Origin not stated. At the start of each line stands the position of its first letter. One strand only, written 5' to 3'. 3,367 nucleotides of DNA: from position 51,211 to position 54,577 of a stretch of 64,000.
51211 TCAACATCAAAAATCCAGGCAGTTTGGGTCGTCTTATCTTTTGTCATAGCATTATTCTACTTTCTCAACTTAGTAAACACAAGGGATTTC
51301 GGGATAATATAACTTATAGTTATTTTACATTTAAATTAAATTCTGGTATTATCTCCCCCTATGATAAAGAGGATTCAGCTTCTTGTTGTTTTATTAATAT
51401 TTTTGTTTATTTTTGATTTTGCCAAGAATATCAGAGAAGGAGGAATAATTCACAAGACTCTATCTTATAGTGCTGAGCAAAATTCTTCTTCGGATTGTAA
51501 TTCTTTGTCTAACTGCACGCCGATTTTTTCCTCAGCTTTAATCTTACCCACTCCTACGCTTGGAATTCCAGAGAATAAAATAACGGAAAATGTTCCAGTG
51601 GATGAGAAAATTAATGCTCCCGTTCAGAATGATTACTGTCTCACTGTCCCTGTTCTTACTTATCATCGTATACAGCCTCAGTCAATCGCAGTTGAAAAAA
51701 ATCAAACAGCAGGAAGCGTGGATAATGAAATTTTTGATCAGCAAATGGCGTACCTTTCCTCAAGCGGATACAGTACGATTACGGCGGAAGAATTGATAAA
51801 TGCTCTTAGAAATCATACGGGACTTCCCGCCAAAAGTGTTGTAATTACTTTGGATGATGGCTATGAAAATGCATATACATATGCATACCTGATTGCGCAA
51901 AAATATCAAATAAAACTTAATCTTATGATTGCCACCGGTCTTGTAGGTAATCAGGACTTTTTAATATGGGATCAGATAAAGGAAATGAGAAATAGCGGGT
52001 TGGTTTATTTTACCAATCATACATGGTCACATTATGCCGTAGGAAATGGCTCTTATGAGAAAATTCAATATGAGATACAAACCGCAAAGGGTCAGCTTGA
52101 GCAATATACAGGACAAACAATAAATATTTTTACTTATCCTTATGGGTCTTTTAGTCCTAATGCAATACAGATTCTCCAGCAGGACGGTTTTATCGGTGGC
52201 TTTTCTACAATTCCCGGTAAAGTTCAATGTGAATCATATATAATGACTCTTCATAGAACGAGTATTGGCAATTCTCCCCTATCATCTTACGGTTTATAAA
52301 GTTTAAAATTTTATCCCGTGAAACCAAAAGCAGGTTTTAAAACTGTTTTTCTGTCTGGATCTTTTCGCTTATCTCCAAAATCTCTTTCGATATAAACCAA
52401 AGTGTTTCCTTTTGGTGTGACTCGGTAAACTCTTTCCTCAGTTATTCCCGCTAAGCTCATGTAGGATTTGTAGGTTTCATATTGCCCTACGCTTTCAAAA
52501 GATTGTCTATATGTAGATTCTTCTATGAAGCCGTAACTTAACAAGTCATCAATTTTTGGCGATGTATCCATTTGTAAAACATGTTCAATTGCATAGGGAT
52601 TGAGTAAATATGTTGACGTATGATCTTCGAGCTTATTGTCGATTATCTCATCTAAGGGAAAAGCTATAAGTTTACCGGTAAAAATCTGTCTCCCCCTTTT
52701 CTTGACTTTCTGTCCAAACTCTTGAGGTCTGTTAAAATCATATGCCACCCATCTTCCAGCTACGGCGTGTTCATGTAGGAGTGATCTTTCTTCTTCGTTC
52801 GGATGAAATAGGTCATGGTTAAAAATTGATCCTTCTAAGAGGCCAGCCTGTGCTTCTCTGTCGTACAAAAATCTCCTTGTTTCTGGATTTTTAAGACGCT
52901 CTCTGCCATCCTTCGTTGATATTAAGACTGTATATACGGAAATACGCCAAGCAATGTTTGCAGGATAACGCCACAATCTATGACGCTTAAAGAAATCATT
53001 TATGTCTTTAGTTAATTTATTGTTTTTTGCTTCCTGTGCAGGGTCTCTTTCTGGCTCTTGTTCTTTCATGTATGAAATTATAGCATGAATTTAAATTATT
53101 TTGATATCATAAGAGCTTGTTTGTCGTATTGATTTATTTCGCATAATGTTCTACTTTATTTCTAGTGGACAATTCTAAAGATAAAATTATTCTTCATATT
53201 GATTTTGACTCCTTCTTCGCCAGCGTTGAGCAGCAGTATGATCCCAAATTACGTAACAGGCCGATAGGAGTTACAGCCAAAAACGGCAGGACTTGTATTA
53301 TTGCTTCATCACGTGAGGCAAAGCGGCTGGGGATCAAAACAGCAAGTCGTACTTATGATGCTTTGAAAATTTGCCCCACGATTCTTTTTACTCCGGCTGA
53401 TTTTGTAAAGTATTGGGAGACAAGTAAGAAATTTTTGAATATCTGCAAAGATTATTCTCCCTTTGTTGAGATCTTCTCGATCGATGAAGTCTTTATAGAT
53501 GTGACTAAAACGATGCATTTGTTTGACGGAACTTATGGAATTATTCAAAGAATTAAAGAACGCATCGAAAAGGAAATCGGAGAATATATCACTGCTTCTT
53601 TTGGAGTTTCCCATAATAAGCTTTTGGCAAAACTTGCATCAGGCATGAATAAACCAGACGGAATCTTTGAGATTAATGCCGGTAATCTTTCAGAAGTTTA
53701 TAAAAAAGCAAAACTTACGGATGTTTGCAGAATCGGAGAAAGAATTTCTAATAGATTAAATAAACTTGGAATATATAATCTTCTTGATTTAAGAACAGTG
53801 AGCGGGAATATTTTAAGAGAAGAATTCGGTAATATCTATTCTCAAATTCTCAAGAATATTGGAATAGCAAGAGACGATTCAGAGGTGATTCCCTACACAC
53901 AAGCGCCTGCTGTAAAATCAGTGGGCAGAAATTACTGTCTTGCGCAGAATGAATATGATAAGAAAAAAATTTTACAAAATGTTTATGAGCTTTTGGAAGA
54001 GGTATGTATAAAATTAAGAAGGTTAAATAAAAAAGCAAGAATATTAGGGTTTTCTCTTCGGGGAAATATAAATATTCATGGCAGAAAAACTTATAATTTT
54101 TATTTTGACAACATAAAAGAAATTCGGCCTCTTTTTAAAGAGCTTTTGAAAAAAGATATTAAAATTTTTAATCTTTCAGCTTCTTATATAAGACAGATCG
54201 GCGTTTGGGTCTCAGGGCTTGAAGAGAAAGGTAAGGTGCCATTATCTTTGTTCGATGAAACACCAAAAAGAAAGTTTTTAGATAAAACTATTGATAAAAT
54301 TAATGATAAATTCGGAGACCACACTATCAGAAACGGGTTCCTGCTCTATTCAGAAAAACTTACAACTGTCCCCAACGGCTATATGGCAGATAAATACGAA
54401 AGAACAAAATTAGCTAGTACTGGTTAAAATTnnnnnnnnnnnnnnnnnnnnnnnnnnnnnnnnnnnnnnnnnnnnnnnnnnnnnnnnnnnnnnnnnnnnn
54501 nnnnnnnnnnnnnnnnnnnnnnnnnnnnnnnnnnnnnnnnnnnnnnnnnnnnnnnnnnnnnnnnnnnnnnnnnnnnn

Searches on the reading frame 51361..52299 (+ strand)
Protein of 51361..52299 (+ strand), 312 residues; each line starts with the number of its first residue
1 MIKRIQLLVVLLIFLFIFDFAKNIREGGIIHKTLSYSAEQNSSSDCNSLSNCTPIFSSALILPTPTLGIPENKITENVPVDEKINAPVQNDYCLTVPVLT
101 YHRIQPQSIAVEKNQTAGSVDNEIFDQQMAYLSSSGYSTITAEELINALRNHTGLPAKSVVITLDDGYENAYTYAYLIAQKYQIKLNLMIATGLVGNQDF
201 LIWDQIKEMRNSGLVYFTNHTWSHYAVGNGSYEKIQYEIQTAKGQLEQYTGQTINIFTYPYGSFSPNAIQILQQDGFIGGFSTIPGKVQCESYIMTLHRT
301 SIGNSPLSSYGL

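Call 32: search_protein_families(library=pfam, proteins=[window:51361-52299:+], max_evalue=0.001)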
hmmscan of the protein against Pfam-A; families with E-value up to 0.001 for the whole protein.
window:51361-52299:+ (312 aa): 1 family
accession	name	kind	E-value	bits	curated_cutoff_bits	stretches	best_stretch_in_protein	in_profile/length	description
PF01522.26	Polysacc_deac_1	-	8.8e-25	87.5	23.1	1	156-277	5-121/124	Polysaccharide deacetylase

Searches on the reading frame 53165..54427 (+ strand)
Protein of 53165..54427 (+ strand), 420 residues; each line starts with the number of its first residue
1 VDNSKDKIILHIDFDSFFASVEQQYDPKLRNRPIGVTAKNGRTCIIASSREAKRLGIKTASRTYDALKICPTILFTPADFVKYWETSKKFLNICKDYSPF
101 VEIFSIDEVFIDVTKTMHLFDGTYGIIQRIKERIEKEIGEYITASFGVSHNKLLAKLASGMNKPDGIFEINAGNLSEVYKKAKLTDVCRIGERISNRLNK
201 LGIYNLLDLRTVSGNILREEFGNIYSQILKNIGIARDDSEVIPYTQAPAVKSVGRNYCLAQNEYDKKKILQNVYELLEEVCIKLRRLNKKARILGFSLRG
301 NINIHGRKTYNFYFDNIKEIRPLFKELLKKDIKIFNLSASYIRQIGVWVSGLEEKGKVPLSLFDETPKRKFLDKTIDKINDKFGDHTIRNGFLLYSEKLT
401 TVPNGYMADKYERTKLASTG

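Call 44: search_protein_families(library=pfam, proteins=[window:53165-54427:+], max_evalue=0.0001)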
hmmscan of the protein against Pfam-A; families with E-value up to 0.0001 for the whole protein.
window:53165-54427:+ (420 aa): 2 families
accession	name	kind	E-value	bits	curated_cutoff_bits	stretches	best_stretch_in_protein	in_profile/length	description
PF00817.25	IMS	-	3.6e-44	150.7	23.2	1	12-159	1-147/148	impB/mucB/samB family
PF11799.13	IMS_C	-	1.9e-08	35.1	20.7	1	251-362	2-109/109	impB/mucB/samB family C-terminal domain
